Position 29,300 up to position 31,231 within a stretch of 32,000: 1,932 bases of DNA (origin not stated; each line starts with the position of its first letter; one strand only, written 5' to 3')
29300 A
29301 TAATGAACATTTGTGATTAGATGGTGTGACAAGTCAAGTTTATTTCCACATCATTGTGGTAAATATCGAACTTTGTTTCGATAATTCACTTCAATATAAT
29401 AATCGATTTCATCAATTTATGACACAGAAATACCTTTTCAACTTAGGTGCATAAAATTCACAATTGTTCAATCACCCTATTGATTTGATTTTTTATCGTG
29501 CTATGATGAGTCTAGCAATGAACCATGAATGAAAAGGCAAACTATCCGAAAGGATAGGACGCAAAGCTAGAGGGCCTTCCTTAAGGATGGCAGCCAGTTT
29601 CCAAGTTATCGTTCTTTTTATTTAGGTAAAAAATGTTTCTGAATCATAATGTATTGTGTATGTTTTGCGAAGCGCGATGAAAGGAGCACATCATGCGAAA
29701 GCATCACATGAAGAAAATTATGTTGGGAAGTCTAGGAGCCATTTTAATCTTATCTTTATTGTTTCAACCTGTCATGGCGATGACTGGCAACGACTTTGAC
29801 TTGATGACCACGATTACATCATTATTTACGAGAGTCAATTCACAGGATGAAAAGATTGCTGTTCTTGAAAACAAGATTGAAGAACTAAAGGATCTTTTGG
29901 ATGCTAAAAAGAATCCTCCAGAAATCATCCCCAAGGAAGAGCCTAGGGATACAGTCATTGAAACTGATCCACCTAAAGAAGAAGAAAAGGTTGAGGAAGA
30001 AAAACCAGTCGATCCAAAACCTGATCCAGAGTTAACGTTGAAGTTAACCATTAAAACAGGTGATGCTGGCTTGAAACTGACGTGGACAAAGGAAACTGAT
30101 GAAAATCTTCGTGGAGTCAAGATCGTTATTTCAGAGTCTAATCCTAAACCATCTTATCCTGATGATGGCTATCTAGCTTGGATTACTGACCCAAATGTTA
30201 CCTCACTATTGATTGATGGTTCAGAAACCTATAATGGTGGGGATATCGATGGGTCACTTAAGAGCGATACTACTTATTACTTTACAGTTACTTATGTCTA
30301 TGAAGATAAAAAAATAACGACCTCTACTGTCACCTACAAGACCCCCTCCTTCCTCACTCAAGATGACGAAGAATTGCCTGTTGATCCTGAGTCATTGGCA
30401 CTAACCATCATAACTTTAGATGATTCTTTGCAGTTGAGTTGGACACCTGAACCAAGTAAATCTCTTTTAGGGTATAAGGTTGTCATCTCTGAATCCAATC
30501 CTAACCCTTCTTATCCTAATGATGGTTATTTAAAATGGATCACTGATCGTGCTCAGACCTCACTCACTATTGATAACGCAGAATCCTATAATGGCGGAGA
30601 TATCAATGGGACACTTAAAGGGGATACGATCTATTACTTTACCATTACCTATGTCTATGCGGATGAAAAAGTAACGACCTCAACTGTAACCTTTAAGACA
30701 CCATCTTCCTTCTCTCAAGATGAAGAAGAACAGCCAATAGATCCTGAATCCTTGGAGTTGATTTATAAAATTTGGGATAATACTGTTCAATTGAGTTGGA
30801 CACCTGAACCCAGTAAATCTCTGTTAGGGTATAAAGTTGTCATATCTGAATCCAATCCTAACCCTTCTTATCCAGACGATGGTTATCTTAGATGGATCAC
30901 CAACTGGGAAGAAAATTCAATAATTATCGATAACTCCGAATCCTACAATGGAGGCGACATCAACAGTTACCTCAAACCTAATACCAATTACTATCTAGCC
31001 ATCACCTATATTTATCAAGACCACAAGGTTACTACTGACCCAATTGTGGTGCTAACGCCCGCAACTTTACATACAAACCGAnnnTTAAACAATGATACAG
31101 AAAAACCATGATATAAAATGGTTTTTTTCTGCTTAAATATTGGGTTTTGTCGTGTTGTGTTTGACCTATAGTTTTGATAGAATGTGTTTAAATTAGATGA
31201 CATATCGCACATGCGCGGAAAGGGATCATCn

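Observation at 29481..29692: Unannotatable-by-ORF class I c-di-GMP riboswitch driving a secreted triple-repeat protein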

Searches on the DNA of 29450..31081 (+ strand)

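Call 10: search_rna_families(sources=[L001, L002, L003], threshold=gathering)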
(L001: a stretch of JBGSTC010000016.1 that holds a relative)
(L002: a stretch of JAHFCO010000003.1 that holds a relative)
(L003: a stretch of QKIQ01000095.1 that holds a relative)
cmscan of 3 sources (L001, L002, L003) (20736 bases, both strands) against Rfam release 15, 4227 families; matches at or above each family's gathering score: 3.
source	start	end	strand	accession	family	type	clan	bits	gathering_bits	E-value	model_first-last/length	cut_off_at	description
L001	1867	1944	+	RF03167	c-di-GMP-I-GGC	Cis-reg; riboswitch;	CL00126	66.4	59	5.6e-14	1-80/80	no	c-di-GMP-I-GGC riboswitch aptamer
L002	1799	1876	+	RF03167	c-di-GMP-I-GGC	Cis-reg; riboswitch;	CL00126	65.2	59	1.2e-13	1-80/80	no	c-di-GMP-I-GGC riboswitch aptamer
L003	68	143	+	RF00029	Intron_gpII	Intron;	-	47.5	40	1.1e-06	1-77/77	no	Group II catalytic intron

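Call 16: search_rna_families(source=window, start=29450, end=29720, threshold=evalue, max_evalue=10, show_alignments=4)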
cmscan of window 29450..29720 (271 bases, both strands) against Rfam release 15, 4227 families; matches with E-value up to 10: 8.
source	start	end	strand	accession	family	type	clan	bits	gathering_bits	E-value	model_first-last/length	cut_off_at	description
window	29526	29605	+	RF01051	c-di-GMP-I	Cis-reg; riboswitch;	CL00126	70.1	35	4.4e-14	1-87/87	no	c-di-GMP-I riboswitch aptamer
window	29498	29540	+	RF01428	snoR128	Gene; snRNA; snoRNA; CD-box;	-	17.4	40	6.4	1-91/91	no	small nucleolar RNA snoR128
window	29498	29541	+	RF00070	SNORD29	Gene; snRNA; snoRNA; CD-box;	CL00051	16.7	48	0.94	1-65/65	no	Small nucleolar RNA SNORD29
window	29600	29646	-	RF02925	6A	Gene; sRNA;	-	16.5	41.2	1.7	1-52/52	no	6A RNA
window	29499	29573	+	RF01145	sR14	Gene; snRNA; snoRNA; CD-box;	-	16.3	38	0.03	1-54/54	no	Small nucleolar RNA sR14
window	29462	29621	+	RF01859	Phe_leader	Cis-reg; leader;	-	14.8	55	5.7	1-125/125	no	Phenylalanine leader peptide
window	29540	29557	+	RF00517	serC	Cis-reg; leader;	-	12.6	35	2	30-47/52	no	serC leader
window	29492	29512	-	RF01335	CRISPR-DR22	Gene; CRISPR;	-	12.1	50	6.4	1-36/36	no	CRISPR RNA direct repeat element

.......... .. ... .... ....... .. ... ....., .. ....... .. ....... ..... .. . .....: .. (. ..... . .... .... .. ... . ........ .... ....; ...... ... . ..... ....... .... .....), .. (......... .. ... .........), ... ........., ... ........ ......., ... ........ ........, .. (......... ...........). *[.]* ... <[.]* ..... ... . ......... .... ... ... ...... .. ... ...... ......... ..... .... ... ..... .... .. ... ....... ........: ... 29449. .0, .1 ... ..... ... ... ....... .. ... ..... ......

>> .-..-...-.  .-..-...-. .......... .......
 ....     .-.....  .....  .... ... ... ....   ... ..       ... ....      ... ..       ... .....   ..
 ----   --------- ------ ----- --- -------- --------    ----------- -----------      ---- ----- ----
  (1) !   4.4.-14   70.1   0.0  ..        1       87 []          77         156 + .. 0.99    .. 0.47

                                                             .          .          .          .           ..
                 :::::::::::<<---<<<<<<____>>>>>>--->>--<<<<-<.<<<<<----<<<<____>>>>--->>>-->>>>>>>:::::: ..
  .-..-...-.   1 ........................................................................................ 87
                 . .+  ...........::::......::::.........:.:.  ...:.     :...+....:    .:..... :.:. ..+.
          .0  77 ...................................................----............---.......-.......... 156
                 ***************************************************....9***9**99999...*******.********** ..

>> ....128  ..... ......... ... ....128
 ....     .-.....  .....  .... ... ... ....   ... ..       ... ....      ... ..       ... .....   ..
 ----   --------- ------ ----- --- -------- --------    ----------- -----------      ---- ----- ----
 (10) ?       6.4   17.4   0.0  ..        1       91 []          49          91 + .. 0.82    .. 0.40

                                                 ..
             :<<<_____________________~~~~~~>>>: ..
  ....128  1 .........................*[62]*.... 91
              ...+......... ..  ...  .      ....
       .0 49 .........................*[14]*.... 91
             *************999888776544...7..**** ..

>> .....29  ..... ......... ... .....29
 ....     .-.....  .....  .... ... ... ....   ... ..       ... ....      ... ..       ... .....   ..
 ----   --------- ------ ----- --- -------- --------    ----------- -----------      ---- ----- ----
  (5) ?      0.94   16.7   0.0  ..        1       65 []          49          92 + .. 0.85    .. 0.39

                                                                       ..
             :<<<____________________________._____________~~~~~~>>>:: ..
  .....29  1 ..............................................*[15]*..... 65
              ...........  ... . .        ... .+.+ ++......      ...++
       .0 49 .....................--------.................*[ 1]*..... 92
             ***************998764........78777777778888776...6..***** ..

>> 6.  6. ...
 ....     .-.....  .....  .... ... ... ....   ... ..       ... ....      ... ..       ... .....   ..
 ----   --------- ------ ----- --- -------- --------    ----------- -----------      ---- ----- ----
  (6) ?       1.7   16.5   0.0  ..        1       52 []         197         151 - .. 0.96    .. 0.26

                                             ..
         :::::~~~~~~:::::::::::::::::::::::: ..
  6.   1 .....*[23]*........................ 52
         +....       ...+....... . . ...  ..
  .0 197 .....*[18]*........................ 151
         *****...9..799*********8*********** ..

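Call 24: search_rna_families(source=L001, start=1800, end=2010, threshold=gathering, show_alignments=3)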
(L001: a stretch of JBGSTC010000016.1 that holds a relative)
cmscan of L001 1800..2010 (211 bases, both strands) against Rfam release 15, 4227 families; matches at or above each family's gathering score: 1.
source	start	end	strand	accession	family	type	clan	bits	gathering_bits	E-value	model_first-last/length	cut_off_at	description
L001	1867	1944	+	RF03167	c-di-GMP-I-GGC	Cis-reg; riboswitch;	CL00126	66.4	59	5.7e-16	1-80/80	no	c-di-GMP-I-GGC riboswitch aptamer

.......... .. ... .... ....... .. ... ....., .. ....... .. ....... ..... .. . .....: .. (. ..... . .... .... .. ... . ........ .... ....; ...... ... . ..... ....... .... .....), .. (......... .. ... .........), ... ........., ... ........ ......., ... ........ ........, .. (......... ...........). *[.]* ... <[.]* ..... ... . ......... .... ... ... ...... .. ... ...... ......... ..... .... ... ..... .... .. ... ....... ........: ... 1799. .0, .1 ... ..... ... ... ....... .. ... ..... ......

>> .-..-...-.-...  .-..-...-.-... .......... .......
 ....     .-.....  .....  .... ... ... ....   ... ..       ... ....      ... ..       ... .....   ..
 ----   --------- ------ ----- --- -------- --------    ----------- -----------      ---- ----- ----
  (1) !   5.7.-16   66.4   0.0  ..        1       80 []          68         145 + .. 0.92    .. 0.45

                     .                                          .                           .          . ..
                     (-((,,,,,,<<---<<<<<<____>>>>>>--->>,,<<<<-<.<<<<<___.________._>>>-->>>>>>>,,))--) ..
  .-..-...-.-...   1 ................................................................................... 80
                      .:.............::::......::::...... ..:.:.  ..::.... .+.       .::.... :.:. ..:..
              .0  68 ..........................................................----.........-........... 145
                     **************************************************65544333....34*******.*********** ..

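Call 30: search_rna_families(sources=[L004, L005, L006, L007, L008, L009, L010, L013, L014, L015, L016, L017, L019, L020, L021, L023, L024, L026, L027, L028], threshold=gathering)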
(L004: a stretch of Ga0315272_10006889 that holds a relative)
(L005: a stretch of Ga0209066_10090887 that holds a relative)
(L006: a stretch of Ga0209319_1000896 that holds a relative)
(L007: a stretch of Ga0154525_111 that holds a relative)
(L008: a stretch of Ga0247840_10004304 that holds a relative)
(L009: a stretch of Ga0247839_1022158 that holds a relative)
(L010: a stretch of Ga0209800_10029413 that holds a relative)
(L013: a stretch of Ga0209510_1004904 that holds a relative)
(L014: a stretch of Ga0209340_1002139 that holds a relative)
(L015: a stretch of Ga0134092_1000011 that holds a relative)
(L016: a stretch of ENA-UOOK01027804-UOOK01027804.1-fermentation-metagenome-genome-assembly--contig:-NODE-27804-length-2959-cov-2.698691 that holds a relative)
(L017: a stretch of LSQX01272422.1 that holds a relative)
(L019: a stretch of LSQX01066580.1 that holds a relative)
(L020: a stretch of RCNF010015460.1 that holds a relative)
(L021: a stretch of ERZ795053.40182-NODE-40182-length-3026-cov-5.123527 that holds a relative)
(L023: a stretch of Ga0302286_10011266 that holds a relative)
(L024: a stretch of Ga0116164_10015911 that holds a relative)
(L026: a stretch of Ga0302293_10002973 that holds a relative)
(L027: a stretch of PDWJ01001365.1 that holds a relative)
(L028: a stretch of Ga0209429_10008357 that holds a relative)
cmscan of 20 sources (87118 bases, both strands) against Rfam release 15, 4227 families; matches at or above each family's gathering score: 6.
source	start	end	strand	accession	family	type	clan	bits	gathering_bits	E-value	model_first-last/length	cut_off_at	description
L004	257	336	+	RF01051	c-di-GMP-I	Cis-reg; riboswitch;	CL00126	68.6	35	3.4e-11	1-87/87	no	c-di-GMP-I riboswitch aptamer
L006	1365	1442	+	RF03167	c-di-GMP-I-GGC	Cis-reg; riboswitch;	CL00126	66.4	59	2.3e-13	1-80/80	no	c-di-GMP-I-GGC riboswitch aptamer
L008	2323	2401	+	RF01051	c-di-GMP-I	Cis-reg; riboswitch;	CL00126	64.1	35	4.1e-10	1-87/87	no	c-di-GMP-I riboswitch aptamer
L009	1781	1859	+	RF01051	c-di-GMP-I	Cis-reg; riboswitch;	CL00126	64.1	35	4.1e-10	1-87/87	no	c-di-GMP-I riboswitch aptamer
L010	560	638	+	RF01051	c-di-GMP-I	Cis-reg; riboswitch;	CL00126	64.1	35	4.1e-10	1-87/87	no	c-di-GMP-I riboswitch aptamer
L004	2915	3000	+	RF03169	c-di-GMP-II-GAG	Cis-reg; riboswitch;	CL00127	40.4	40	0.00029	1-86/86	no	c-di-GMP-II-GAG riboswitch aptamer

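Call 31: search_rna_families(sources=[L029, L031, L032, L033, L034, L035, L039, L040, L041, L042, L043, L044, L045, L011, L012, L018, L022, L025, L030, L038], threshold=gathering)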
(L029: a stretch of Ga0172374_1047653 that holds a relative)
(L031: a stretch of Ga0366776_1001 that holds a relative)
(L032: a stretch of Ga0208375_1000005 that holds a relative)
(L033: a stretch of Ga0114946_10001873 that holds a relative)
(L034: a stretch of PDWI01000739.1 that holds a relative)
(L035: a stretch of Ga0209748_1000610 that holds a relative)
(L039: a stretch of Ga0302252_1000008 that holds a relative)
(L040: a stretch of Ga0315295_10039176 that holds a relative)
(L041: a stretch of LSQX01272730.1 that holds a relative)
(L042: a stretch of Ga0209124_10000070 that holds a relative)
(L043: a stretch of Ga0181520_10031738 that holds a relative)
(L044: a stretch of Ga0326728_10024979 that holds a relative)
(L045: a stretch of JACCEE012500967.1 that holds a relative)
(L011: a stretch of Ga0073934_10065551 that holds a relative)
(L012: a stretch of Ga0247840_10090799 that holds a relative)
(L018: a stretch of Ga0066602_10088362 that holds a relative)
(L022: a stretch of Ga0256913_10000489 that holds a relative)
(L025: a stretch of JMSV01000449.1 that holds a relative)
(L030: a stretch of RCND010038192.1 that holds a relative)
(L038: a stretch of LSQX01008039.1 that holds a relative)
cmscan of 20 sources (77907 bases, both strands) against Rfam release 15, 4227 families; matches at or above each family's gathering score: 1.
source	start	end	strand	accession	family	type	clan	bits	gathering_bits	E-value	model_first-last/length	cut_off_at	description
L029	145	236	+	RF01051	c-di-GMP-I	Cis-reg; riboswitch;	CL00126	52.7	35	2.3e-07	1-87/87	no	c-di-GMP-I riboswitch aptamer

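Call 46: build_rna_model(alignment_id=A3, structure=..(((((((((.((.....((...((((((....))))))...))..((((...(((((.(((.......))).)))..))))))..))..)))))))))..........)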
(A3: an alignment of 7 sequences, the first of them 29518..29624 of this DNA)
Model R1 built from alignment A3 (7 sequences, 110 columns); structure: as given.
model positions 107; base pairs 31; branch points 1; effective number of sequences 0.9; information 0.591 bits per position. Calibrated on 0.2 Mb of random sequence (short: E-values are rough).
structure used (alignment columns):
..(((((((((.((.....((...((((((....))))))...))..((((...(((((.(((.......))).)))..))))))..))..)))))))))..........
